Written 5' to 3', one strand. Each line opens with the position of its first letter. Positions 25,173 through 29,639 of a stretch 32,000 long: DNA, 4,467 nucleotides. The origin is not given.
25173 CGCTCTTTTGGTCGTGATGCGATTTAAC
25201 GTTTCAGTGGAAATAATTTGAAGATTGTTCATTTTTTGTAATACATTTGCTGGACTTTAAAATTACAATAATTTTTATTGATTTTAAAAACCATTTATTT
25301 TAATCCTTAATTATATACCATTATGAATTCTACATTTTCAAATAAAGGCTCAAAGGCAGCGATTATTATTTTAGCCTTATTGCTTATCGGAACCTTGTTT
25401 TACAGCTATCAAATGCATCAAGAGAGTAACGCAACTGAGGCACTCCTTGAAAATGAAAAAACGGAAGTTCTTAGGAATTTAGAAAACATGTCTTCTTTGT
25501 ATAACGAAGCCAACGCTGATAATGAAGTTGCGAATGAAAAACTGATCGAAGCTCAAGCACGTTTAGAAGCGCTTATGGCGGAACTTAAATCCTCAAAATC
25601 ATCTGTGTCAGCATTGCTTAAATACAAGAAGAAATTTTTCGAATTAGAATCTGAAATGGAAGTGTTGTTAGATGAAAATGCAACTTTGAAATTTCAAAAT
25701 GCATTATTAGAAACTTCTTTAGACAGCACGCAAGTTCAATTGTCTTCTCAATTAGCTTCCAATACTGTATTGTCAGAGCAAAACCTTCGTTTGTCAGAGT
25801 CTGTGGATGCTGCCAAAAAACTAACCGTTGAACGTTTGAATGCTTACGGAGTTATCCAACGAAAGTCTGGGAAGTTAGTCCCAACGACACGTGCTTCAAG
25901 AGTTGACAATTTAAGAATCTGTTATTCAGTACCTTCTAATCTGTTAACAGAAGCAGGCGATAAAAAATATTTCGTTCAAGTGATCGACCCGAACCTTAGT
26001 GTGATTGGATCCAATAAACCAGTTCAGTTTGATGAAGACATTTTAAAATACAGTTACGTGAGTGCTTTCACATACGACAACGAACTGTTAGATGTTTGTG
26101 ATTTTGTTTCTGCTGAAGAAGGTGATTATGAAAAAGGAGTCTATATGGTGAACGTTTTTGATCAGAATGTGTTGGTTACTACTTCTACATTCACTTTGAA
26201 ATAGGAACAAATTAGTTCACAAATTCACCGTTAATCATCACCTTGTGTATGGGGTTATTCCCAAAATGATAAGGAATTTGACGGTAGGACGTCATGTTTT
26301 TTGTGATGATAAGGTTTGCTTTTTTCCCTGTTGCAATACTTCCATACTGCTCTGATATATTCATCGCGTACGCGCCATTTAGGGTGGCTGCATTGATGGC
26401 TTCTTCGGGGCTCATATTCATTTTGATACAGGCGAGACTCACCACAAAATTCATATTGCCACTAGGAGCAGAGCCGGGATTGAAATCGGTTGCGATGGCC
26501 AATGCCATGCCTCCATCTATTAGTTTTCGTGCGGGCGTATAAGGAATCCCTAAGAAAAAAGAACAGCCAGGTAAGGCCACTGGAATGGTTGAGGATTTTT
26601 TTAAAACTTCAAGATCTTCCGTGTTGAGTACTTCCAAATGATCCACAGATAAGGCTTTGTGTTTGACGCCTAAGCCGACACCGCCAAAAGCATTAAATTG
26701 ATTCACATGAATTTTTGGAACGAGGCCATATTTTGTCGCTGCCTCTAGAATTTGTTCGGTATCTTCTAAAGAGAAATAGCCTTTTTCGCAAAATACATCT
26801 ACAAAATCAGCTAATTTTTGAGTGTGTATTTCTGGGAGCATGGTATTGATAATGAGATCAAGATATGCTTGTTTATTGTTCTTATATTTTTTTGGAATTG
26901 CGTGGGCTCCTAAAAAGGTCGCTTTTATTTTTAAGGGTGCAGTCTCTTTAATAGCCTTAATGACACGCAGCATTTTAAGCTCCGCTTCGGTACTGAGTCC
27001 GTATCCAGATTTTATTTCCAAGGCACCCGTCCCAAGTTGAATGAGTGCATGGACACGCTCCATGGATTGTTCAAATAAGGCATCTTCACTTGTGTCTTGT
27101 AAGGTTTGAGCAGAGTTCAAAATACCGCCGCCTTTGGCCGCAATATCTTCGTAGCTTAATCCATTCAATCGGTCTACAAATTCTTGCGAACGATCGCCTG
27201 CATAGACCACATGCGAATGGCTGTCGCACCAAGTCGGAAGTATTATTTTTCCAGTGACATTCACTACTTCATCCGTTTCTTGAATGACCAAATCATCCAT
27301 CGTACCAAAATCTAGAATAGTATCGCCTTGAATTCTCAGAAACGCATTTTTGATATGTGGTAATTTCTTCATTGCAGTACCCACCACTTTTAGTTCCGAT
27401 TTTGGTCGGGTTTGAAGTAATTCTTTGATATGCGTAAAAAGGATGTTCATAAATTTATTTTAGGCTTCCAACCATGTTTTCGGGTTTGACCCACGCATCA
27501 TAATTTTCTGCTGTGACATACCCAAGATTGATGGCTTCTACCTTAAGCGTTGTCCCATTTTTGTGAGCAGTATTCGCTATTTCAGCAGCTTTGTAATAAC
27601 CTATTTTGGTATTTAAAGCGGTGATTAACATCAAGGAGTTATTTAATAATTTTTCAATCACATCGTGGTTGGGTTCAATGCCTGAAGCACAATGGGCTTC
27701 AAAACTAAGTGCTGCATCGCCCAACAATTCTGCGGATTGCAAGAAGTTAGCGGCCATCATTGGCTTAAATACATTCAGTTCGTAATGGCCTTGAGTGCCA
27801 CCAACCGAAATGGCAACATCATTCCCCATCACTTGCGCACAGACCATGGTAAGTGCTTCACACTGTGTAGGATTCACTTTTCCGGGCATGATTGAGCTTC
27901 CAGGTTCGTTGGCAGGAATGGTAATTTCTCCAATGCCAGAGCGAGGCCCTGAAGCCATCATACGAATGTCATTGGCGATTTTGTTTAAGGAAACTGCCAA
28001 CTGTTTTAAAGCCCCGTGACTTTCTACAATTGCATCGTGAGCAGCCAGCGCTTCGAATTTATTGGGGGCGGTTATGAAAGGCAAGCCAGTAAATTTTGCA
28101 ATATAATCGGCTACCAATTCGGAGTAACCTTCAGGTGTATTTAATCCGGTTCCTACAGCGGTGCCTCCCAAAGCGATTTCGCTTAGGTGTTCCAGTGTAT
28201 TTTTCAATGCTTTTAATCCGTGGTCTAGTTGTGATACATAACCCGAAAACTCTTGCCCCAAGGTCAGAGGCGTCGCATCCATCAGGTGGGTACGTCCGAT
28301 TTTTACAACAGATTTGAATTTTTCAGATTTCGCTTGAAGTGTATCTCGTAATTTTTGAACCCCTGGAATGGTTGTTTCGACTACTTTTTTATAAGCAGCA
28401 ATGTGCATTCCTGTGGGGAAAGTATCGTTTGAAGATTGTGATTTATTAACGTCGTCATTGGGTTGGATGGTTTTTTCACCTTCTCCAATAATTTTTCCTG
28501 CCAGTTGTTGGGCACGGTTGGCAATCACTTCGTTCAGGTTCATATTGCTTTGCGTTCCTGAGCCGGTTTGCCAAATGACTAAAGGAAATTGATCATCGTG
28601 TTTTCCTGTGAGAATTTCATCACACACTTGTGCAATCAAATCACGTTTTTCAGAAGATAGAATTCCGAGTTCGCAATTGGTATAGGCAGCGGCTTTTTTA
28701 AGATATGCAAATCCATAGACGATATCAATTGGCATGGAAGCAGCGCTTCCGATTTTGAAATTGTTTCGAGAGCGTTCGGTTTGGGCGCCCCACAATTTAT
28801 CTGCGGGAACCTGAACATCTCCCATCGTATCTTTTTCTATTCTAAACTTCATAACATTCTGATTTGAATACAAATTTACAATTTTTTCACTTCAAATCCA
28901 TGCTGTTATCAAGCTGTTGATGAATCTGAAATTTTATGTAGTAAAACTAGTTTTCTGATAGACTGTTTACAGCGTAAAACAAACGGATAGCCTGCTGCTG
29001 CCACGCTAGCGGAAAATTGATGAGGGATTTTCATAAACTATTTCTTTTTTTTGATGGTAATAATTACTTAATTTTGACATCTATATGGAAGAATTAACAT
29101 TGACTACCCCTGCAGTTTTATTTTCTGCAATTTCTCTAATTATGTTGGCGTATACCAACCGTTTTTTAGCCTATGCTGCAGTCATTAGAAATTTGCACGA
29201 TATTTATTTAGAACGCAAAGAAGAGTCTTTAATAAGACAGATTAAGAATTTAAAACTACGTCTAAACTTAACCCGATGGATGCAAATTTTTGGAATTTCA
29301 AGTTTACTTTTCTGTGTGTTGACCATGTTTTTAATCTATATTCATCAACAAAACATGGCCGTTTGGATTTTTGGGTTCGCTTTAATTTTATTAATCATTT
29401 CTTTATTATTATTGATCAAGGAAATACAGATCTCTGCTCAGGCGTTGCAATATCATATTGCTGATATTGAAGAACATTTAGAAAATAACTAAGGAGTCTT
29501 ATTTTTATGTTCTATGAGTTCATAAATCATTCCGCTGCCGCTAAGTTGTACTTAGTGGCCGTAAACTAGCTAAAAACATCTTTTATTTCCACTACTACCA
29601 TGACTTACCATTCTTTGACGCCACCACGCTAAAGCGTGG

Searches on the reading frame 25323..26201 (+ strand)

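Call 10: search_protein_families(library=pfam, proteins=[window:25323-26201:+], max_evalue=0.01)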
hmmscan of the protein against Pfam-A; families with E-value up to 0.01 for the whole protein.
window:25323-26201:+ (293 aa): 1 family
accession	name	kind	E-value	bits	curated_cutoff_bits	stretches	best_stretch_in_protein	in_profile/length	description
PF13851.11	GAS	-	0.0039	17.1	32.3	0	41-134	30-123/200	Growth-arrest specific micro-tubule binding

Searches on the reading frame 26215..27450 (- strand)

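Call 10: search_protein_families(library=pfam, proteins=[window:26215-27450:-], max_evalue=0.01)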
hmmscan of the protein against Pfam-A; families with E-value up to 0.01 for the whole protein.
window:26215-27450:- (412 aa): 2 families
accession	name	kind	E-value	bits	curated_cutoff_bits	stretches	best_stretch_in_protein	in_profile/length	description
PF01979.26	Amidohydro_1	-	7.9e-17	61.9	25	1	300-411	228-345/345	Amidohydrolase family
PF07969.17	Amidohydro_3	-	1.1e-10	42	29.7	1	221-384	254-445/472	Amidohydrolase family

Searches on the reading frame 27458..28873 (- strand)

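Call 10: search_protein_families(library=pfam, proteins=[window:27458-28873:-], max_evalue=0.01)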
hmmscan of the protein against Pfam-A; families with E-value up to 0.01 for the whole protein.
window:27458-28873:- (472 aa): 2 families
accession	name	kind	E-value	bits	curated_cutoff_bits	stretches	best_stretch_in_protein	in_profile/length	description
PF00206.25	Lyase_1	-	6.5e-114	381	27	1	18-350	1-312/312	Lyase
PF10415.14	FumaraseC_C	-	2.9e-20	72.9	32.5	1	416-468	1-53/54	Fumarase C C-terminus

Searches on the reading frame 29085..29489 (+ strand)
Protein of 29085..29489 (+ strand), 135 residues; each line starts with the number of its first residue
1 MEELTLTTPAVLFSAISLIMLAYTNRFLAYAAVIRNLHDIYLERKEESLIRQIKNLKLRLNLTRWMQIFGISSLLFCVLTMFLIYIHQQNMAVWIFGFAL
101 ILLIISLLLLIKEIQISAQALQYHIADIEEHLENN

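Call 10: search_protein_families(library=pfam, proteins=[window:29085-29489:+], max_evalue=0.01)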
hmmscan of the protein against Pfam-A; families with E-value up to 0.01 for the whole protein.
window:29085-29489:+ (135 aa): 1 family
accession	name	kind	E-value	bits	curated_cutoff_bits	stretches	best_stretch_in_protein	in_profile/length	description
PF11026.13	DUF2721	-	2.2e-37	128.3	28.3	1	6-122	1-128/129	Protein of unknown function (DUF2721)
